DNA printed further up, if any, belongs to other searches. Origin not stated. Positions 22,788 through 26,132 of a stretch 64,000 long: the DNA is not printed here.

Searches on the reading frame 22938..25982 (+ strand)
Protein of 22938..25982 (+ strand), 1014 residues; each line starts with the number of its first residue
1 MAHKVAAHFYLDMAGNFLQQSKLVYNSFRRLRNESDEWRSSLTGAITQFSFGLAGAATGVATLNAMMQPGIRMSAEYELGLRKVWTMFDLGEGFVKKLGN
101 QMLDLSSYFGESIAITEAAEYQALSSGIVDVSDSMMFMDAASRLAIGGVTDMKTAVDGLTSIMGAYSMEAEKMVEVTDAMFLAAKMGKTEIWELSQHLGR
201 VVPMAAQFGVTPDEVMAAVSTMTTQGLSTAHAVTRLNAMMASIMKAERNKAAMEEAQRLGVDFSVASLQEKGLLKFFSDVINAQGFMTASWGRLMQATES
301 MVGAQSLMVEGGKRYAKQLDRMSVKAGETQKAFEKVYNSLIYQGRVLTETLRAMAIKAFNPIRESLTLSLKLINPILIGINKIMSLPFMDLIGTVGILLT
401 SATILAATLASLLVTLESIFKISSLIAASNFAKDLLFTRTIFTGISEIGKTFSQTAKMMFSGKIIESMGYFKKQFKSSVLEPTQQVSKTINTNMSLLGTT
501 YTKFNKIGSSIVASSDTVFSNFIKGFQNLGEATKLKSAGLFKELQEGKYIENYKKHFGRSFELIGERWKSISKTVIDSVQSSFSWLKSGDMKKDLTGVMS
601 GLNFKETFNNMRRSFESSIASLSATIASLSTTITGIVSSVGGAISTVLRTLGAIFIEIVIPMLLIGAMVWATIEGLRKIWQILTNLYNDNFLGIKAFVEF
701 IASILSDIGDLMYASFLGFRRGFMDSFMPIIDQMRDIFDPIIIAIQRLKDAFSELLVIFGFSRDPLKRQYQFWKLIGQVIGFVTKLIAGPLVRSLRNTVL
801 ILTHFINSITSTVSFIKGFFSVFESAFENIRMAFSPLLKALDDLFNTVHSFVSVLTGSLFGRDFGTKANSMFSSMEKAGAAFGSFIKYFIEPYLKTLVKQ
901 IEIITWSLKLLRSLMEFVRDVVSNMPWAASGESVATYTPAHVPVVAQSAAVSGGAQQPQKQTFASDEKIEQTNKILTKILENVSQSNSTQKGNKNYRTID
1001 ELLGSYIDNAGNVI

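Call 12: search_protein_families(library=phrogs, proteins=[window:22938-25982:+], max_evalue=0.001)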
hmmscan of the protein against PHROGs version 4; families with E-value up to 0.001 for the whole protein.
window:22938-25982:+ (1014 aa): 18 families
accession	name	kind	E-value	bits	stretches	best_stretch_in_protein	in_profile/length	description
phrog_23013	-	tail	8.9e-35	120.7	1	57-366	118-420/1379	tail length tape measure protein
phrog_991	-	tail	4e-34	118.5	1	51-603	272-803/1966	tail length tape measure protein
phrog_1272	-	tail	1.6e-28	100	2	39-459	220-644/1606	tail length tape measure protein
phrog_4704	-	tail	8.2e-26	91.8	1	65-385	210-530/625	tail length tape measure protein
phrog_28775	-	tail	2.5e-24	86.3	1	62-367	46-349/1303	tail length tape measure protein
phrog_1533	-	tail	3.1e-23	82.4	1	55-509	233-709/1688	tail length tape measure protein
phrog_28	-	tail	5.4e-20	72.6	1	30-638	211-664/1228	tail length tape measure protein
phrog_14441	-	tail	3.3e-18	67.3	1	52-238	57-241/241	tail length tape measure protein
phrog_9696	-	tail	8.1e-16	58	1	27-247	38-253/1415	tail length tape measure protein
phrog_167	-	tail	5.1e-14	52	1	25-984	241-883/1555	tail length tape measure protein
phrog_36688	-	tail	2.2e-11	43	1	70-238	70-239/1600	tail length tape measure protein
phrog_38390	-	tail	4.5e-10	39.2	1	114-262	98-245/1029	tail length tape measure protein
phrog_2723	-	tail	3.3e-09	36.3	1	59-269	160-375/1578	tail length tape measure protein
phrog_5218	-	unknown function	5.8e-09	35.6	1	95-335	251-451/1599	-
phrog_1293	-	tail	5.1e-06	25.6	1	151-336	265-455/1424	tail length tape measure protein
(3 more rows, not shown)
